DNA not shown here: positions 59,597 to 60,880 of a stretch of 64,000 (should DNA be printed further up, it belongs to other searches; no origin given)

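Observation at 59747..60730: Cas4-like Fe-S nuclease split by a four-helix membrane insertion, in tandem with the TPD nuclease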

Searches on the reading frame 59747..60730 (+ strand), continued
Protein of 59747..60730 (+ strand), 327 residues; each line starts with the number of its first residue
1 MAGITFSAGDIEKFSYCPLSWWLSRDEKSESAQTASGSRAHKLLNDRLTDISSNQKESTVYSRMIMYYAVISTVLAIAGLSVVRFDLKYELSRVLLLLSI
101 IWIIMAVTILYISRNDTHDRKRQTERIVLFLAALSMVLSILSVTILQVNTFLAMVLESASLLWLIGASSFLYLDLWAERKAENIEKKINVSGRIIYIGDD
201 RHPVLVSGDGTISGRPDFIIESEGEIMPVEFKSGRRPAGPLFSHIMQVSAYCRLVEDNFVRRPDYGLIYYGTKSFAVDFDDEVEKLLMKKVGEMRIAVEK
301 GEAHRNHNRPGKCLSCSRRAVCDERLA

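Call 61: find_homologous_proteins(query=P0195, max_evalue=1e-10)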
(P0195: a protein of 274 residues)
Query P0195 (274 aa): 899 proteins with E <= 1e-10 among 8000 candidates; the best 120 are listed.
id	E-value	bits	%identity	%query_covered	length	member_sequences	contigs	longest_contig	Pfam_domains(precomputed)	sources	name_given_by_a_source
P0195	6.0e-182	621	100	100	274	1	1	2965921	PF01930.24,PF12705.14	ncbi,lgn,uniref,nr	ncbi:CRISPR-associated protein Cas4 [Methanofollis formosanus]|uniref:CRISPR-associated exonuclease 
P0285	7.9e-145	499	81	100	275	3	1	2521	PF01930.24,PF12705.14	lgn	-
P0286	9.3e-141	486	79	100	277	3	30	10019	PF01930.24,PF12705.14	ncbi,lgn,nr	ncbi:MAG: CRISPR-associated protein Cas4 [Methanofollis sp.]|nr:CRISPR-associated protein Cas4 [Meth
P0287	8.6e-77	276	71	64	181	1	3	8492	PF01930.24,PF12705.14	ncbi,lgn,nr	ncbi:MAG: CRISPR-associated exonuclease Cas4 [Methanofollis sp.]|nr:CRISPR-associated exonuclease Ca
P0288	5.6e-74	267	71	58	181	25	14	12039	PF01930.24,PF12705.14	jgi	-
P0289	2.1e-70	255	69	58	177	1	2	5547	PF01930.24,PF12705.14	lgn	-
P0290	9.3e-70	253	65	65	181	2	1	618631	PF01930.24,PF12705.14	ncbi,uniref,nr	ncbi:CRISPR-associated protein Cas4 [Methanofollis fontis]|uniref:CRISPR-associated protein Cas4 n=1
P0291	5.4e-69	251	67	60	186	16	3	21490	PF01930.24,PF12705.14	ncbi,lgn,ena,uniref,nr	ncbi:CRISPR-associated protein Cas4 [uncultured Methanofollis sp.]|uniref:CRISPR-associated protein 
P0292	5.3e-59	218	40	95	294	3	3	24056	PF01930.24,PF12705.14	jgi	-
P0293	5.5e-55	205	37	96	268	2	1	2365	PF01930.24,PF12705.14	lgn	-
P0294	9.8e-55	204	38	96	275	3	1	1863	PF01930.24,PF12705.14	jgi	jgi:CRISPR-associated exonuclease Cas4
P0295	1.1e-53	200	39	97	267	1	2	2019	PF01930.24,PF12705.14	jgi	jgi:CRISPR-associated exonuclease Cas4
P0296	3.1e-53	199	38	95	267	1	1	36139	PF01930.24,PF12705.14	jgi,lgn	jgi:CRISPR-associated exonuclease Cas4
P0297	1.3e-52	197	36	96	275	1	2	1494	PF01930.24,PF12705.14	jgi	-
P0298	5.7e-52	195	38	96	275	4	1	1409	PF01930.24,PF12705.14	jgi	jgi:CRISPR-associated exonuclease Cas4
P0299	6.0e-52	195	36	96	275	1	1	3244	PF01930.24,PF12705.14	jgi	-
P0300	2.7e-48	183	57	54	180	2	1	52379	PF01930.24,PF12705.14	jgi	-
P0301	4.4e-48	182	45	62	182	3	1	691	PF01930.24,PF12705.14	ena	-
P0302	9.7e-48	181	38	85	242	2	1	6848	PF01930.24,PF12705.14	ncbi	-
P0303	3.3e-45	173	48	61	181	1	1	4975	PF01930.24,PF12705.14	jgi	jgi:CRISPR-associated exonuclease Cas4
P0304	9.8e-44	168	50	55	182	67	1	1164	PF01930.24,PF12705.14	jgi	jgi:CRISPR-associated exonuclease Cas4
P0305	1.7e-43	167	52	53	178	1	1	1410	PF01930.24,PF12705.14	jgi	jgi:CRISPR-associated exonuclease Cas4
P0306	3.3e-43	166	50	54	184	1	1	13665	PF01930.24,PF12705.14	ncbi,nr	ncbi:Uncharacterised protein [uncultured archaeon]|nr:Uncharacterised protein [uncultured archaeon]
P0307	1.7e-42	164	49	58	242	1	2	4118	PF01930.24,PF12705.14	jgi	jgi:CRISPR-associated exonuclease Cas4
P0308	7.2e-42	162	48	62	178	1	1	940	PF01930.24,PF12705.14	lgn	-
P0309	1.1e-41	161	55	51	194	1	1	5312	PF01930.24,PF12705.14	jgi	-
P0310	7.7e-41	158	44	62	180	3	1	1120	PF01930.24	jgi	-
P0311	8.2e-41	158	49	54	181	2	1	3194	PF01930.24,PF12705.14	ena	-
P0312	8.5e-40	155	39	93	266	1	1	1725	PF01930.24,PF12705.14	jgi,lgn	jgi:CRISPR-associated exonuclease Cas4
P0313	8.0e-39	152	45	63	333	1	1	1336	PF01930.24,PF12705.14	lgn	-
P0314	2.5e-38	150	36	93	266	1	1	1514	PF01930.24,PF12705.14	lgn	-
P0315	1.4e-37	148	44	62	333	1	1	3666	PF01930.24,PF12705.14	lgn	-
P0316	2.2e-37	147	35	80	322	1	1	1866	PF01930.24,PF12705.14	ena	-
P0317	1.3e-36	144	39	80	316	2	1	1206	PF12705.14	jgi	jgi:CRISPR-associated exonuclease Cas4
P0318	2.5e-36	144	36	94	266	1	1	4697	PF01930.24,PF12705.14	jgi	jgi:CRISPR-associated exonuclease Cas4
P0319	3.8e-36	143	49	49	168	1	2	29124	PF01930.24,PF12705.14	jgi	-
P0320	1.4e-35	141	40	69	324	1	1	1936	PF01930.24,PF12705.14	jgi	jgi:CRISPR-associated exonuclease Cas4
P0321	1.7e-34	137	42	69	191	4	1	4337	PF01930.24,PF12705.14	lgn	-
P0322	1.9e-34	137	48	54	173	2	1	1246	PF01930.24,PF12705.14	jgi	jgi:CRISPR-associated exonuclease Cas4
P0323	4.6e-34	136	35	95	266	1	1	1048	PF01930.24,PF12705.14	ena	-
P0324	6.0e-34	136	35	93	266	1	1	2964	PF01930.24,PF12705.14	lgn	-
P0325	9.6e-34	135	46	59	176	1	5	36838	PF01930.24,PF12705.14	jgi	jgi:CRISPR-associated exonuclease Cas4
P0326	3.6e-33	133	46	55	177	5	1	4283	PF01930.24,PF12705.14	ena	-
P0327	4.9e-33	133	34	93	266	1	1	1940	PF01930.24,PF12705.14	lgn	-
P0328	6.0e-33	132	28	95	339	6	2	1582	PF01930.24,PF12705.14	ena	-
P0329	1.2e-32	131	44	55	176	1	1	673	PF01930.24,PF12705.14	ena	-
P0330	1.6e-32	131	43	61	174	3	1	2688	PF01930.24,PF12705.14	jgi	jgi:CRISPR-associated exonuclease Cas4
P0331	2.3e-32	130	41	55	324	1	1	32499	PF01930.24,PF12705.14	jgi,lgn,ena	-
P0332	2.7e-32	130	36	77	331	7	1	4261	PF01930.24,PF12705.14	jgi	jgi:CRISPR-associated exonuclease Cas4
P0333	2.9e-32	130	44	59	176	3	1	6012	PF01930.24,PF12705.14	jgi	jgi:CRISPR-associated exonuclease Cas4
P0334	3.2e-32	130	45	54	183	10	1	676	PF01930.24,PF12705.14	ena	-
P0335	4.1e-32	130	47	52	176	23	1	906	PF01930.24,PF12705.14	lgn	-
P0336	4.7e-32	129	48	50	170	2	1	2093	PF01930.24,PF12705.14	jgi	jgi:CRISPR-associated exonuclease Cas4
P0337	5.0e-32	129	46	48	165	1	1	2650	PF01930.24,PF12705.14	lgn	-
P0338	5.1e-32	129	46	53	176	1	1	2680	PF01930.24,PF12705.14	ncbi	-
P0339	8.1e-32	129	46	53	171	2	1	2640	PF01930.24,PF12705.14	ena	-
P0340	1.7e-31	128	43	60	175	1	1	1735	PF01930.24,PF12705.14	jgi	jgi:CRISPR-associated exonuclease Cas4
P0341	2.5e-31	127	45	50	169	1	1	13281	PF01930.24,PF12705.14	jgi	jgi:CRISPR-associated exonuclease Cas4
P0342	2.6e-31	127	45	53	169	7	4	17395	PF01930.24,PF12705.14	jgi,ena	-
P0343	2.8e-31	127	45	53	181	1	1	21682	PF01930.24,PF12705.14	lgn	-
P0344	3.2e-31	127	46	53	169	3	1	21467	PF01930.24,PF12705.14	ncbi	-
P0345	3.3e-31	127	44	60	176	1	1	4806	PF01930.24,PF12705.14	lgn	-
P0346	3.8e-31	126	45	54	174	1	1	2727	PF01930.24,PF12705.14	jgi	jgi:CRISPR-associated exonuclease Cas4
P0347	4.3e-31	126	45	54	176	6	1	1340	PF01930.24,PF12705.14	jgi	jgi:CRISPR-associated exonuclease Cas4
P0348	4.8e-31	126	46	50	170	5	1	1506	PF01930.24,PF12705.14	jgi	jgi:CRISPR-associated exonuclease Cas4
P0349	5.4e-31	126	46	58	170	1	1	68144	PF01930.24,PF12705.14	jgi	-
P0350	5.9e-31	126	47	54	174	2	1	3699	PF01930.24,PF12705.14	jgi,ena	-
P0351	6.2e-31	126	46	57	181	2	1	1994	PF01930.24,PF12705.14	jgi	jgi:CRISPR-associated exonuclease Cas4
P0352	7.9e-31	125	47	52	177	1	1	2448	PF01930.24,PF12705.14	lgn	-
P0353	9.1e-31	125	44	53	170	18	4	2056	PF01930.24,PF12705.14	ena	-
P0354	1.1e-30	125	46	50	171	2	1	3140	PF01930.24,PF12705.14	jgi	-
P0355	1.2e-30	125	44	62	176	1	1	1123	PF01930.24,PF12705.14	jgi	jgi:CRISPR-associated exonuclease Cas4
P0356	1.3e-30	125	43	55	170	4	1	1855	PF01930.24,PF12705.14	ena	-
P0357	1.5e-30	125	43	61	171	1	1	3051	PF01930.24,PF12705.14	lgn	-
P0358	1.5e-30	125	45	53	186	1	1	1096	PF01930.24,PF12705.14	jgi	jgi:CRISPR-associated exonuclease Cas4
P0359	1.9e-30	124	45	52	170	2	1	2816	PF01930.24,PF12705.14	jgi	jgi:CRISPR-associated exonuclease Cas4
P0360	2.7e-30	124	45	53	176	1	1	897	PF01930.24,PF12705.14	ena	-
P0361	4.2e-30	123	45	51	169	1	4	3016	PF01930.24,PF12705.14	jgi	jgi:CRISPR-associated exonuclease Cas4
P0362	6.1e-30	123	47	53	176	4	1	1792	PF01930.24,PF12705.14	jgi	jgi:CRISPR-associated exonuclease Cas4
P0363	7.0e-30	122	43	53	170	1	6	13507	PF01930.24,PF12705.14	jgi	jgi:CRISPR-associated exonuclease Cas4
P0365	7.5e-30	122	40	62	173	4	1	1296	PF01930.24,PF12705.14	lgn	-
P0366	8.3e-30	122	45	52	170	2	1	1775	PF01930.24,PF12705.14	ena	-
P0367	9.8e-30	122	44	54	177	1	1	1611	PF01930.24,PF12705.14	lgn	-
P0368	1.1e-29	122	43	55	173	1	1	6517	PF01930.24,PF12705.14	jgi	jgi:CRISPR-associated exonuclease Cas4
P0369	1.2e-29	122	42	61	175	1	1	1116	PF01930.24,PF12705.14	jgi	jgi:CRISPR-associated exonuclease Cas4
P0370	1.4e-29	121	40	55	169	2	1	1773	PF01930.24,PF12705.14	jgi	jgi:CRISPR-associated exonuclease Cas4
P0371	1.4e-29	121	43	57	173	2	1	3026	PF01930.24,PF12705.14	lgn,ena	-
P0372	1.4e-29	121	40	59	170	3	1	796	PF01930.24,PF12705.14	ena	-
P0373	1.4e-29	121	46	55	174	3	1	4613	PF01930.24,PF12705.14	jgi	-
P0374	1.8e-29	121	44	53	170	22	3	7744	PF01930.24,PF12705.14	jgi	jgi:CRISPR-associated exonuclease Cas4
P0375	2.0e-29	121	43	53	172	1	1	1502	PF01930.24,PF12705.14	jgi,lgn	jgi:CRISPR-associated exonuclease Cas4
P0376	2.0e-29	121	45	54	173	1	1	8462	PF01930.24,PF12705.14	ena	-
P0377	2.5e-29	121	41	59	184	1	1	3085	PF01930.24,PF12705.14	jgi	jgi:CRISPR-associated exonuclease Cas4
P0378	2.5e-29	121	44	52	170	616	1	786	PF01930.24,PF12705.14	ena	-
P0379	2.7e-29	120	44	55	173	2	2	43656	PF01930.24,PF12705.14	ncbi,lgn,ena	-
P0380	2.8e-29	120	45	52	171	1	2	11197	PF01930.24,PF12705.14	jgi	jgi:CRISPR-associated exonuclease Cas4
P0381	3.9e-29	120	41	60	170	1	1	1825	PF01930.24,PF12705.14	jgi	jgi:CRISPR-associated exonuclease Cas4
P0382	4.8e-29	120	44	53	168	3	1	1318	PF01930.24,PF12705.14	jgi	jgi:CRISPR-associated exonuclease Cas4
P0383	5.3e-29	119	43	53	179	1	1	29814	PF01930.24,PF12705.14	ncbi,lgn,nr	ncbi:MAG: CRISPR-associated protein Cas4 [Anaerolineae bacterium]|nr:CRISPR-associated protein Cas4 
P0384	5.5e-29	119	42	53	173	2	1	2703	PF01930.24,PF12705.14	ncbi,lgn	-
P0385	6.0e-29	119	39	53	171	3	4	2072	PF01930.24,PF12705.14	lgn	-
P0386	6.4e-29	119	45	51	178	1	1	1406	PF01930.24,PF12705.14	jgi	jgi:CRISPR-associated exonuclease Cas4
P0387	6.4e-29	119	44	55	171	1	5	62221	PF01930.24,PF12705.14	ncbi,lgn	-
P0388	6.8e-29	119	44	50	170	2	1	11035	PF01930.24,PF12705.14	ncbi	-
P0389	7.3e-29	119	42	57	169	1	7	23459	PF01930.24,PF12705.14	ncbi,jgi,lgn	-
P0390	8.3e-29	119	42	59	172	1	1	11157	PF01930.24,PF12705.14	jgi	jgi:CRISPR-associated exonuclease Cas4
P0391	8.4e-29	119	45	52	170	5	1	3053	PF01930.24,PF12705.14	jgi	jgi:CRISPR-associated exonuclease Cas4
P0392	9.3e-29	119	42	55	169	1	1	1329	PF01930.24,PF12705.14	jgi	jgi:CRISPR-associated exonuclease Cas4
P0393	1.2e-28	118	43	52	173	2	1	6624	PF01930.24,PF12705.14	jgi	jgi:CRISPR-associated exonuclease Cas4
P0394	1.5e-28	118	43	53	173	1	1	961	PF01930.24,PF12705.14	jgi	jgi:CRISPR-associated exonuclease Cas4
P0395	1.6e-28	118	46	50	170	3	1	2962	PF01930.24,PF12705.14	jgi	jgi:CRISPR-associated exonuclease Cas4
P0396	1.7e-28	118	42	57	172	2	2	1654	PF01930.24,PF12705.14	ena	-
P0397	1.7e-28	118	44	54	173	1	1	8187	PF01930.24,PF12705.14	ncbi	-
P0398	1.9e-28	118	44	52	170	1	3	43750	PF01930.24,PF12705.14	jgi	-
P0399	1.9e-28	118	44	57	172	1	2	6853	PF01930.24,PF12705.14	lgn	-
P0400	2.0e-28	118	45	52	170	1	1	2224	PF01930.24,PF12705.14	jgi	jgi:CRISPR-associated exonuclease Cas4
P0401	2.1e-28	118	40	62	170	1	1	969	PF01930.24,PF12705.14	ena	-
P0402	2.3e-28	117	43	62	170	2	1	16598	PF01930.24,PF12705.14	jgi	jgi:CRISPR-associated exonuclease Cas4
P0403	2.4e-28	117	41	53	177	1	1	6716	PF01930.24,PF12705.14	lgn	-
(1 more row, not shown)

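Call 62: find_encoding_contigs(protein=P0290, flank=4000, max_places=1)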
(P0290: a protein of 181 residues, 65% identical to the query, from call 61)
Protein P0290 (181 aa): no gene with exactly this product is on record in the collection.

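Call 63: find_encoding_contigs(protein=P0296, flank=4000, max_places=1)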
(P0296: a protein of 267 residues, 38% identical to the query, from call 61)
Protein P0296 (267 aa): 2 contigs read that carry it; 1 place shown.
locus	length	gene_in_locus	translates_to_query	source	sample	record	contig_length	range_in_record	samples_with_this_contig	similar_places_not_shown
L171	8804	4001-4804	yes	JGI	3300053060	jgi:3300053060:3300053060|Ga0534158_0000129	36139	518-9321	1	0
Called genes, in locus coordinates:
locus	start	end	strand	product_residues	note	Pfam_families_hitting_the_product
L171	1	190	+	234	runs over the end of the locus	?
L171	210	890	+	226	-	PF00005:ABC_tran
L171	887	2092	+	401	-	PF12704:MacB_PCD, PF02687:FtsX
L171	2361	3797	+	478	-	PF06863:DUF1254, PF06742:DUF1214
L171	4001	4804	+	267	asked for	PF12705:PDDEXK_1, PF01930:Cas_Cas4 (weak)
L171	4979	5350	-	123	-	PF00293:NUDIX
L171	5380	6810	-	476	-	PF13541:ChlI, PF00493:MCM (faint), PF01078:Mg_chelatase, PF07728:AAA_5, PF13335:Mg_chelatase_C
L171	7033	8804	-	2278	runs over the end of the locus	PF20248:DUF6603 (weak), PF06439:3keto-disac_hyd (faint)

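Call 64: find_encoding_contigs(protein=P0292, flank=4000, max_places=1)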
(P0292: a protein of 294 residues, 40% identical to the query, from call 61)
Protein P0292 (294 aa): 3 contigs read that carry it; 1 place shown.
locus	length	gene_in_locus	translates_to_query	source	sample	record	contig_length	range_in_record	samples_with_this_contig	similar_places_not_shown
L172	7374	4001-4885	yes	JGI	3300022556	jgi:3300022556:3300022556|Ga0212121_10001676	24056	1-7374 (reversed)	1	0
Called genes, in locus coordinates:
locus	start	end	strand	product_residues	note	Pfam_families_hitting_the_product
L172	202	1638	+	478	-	PF06863:DUF1254, PF06742:DUF1214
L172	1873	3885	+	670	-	PF00753:Lactamase_B, PF14863:Alkyl_sulf_dimr, PF14864:Alkyl_sulf_C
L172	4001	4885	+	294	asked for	PF12705:PDDEXK_1 (weak), PF01930:Cas_Cas4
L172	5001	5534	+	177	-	PF01613:Flavin_Reduct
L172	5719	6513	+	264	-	PF00378:ECH_1, PF16113:ECH_2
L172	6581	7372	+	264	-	?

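Call 65: find_encoding_contigs(protein=P0291, flank=3000, max_places=2)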
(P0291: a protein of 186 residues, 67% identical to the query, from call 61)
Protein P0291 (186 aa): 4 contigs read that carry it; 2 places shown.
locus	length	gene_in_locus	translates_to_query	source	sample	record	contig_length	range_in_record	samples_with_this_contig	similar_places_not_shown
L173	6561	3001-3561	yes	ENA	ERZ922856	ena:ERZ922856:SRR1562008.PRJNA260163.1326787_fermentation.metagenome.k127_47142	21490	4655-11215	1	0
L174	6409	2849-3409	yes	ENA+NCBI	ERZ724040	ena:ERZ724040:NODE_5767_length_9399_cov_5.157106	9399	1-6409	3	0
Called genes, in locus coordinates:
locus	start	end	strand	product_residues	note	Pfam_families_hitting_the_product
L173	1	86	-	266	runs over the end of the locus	PF16575:CLP1_P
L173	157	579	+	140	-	PF00571:CBS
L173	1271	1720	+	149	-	PF11026:DUF2721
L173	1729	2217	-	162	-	PF01161:PBP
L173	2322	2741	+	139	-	PF00075:RNase_H, PF13456:RVT_3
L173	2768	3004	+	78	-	-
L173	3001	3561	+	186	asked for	PF12705:PDDEXK_1, PF01930:Cas_Cas4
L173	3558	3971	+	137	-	PF01980:TrmO_N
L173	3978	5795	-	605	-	PF02730:AFOR_N, PF01314:AFOR_C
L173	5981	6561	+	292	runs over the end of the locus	PF00142:Fer4_NifH (faint), PF01656:CbiA, PF02374:ArsA_ATPase (weak), PF09140:MipZ (weak), PF10609:ParA, PF13614:AAA_31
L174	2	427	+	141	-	PF00571:CBS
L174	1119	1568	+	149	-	PF11026:DUF2721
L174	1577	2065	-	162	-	PF01161:PBP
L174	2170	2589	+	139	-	PF00075:RNase_H, PF13456:RVT_3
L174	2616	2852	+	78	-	-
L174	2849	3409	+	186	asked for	PF12705:PDDEXK_1, PF01930:Cas_Cas4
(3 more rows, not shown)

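Call 88: search_protein_families(library=pfam, proteins=[L026:6191-7900:+, L049:5758-6555:+, L049:3813-5612:+, L040:4823-5317:-, L040:4245-4823:+, L010:7082-7885:+, L050:2916-3608:-, L069:6696-7232:+], max_evalue=0.001)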
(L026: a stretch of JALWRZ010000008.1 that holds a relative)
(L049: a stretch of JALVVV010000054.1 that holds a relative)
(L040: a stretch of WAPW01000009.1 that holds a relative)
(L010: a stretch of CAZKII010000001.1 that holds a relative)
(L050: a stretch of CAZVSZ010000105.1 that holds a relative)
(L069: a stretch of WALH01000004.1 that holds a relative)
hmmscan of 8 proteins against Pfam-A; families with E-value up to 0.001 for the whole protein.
L026:6191-7900:+ (570 aa): 1 family
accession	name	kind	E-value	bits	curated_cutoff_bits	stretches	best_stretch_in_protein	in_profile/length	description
PF09843.14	DUF2070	-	4.1e-120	402.2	30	1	12-560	4-561/561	Predicted membrane protein (DUF2070)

L049:5758-6555:+ (266 aa): 0 families

L049:3813-5612:+ (600 aa): 1 family
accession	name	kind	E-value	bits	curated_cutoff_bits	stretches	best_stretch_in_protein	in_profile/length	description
PF00361.26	Proton_antipo_M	-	3.4e-30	105.7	21.5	1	96-381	1-291/294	NADH:quinone oxidoreductase/Mrp antiporter, TM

L040:4823-5317:- (164 aa): 0 families

L040:4245-4823:+ (193 aa): 1 family
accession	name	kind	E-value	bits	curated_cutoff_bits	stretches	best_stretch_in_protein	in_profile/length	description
PF01558.24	POR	-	7.8e-39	134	27.4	1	11-189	1-173/173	Pyruvate ferredoxin/flavodoxin oxidoreductase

L010:7082-7885:+ (268 aa): 1 family
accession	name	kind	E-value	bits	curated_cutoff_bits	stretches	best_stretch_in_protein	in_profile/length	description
PF00149.33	Metallophos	-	2.6e-06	28.4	21.5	1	27-145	4-116/191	Calcineurin-like phosphoesterase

L050:2916-3608:- (230 aa): 7 families
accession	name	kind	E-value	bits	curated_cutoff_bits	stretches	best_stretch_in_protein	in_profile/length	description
PF13419.12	HAD_2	-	3.8e-30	105.7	23.8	1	17-192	1-178/178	Haloacid dehalogenase-like hydrolase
PF00702.32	Hydrolase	-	4.4e-21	76.6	26.4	1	15-186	2-191/191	haloacid dehalogenase-like hydrolase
PF13242.12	Hydrolase_like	-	3.5e-11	43.3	22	1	152-217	7-75/75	HAD-hyrolase-like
PF03767.20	Acid_phosphat_B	-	1.9e-09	37.8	27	1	9-181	72-211/230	HAD superfamily, subfamily IIIB (Acid phosphatase)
PF12710.13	HAD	-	1.3e-05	26.1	27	1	17-180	1-186/189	haloacid dehalogenase-like hydrolase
PF13344.12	Hydrolase_6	-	8.5e-05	23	27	1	84-133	8-58/101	Haloacid dehalogenase-like hydrolase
PF08282.18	Hydrolase_3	-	0.00028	21.1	20.9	0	94-118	19-43/255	haloacid dehalogenase-like hydrolase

L069:6696-7232:+ (179 aa): 0 families
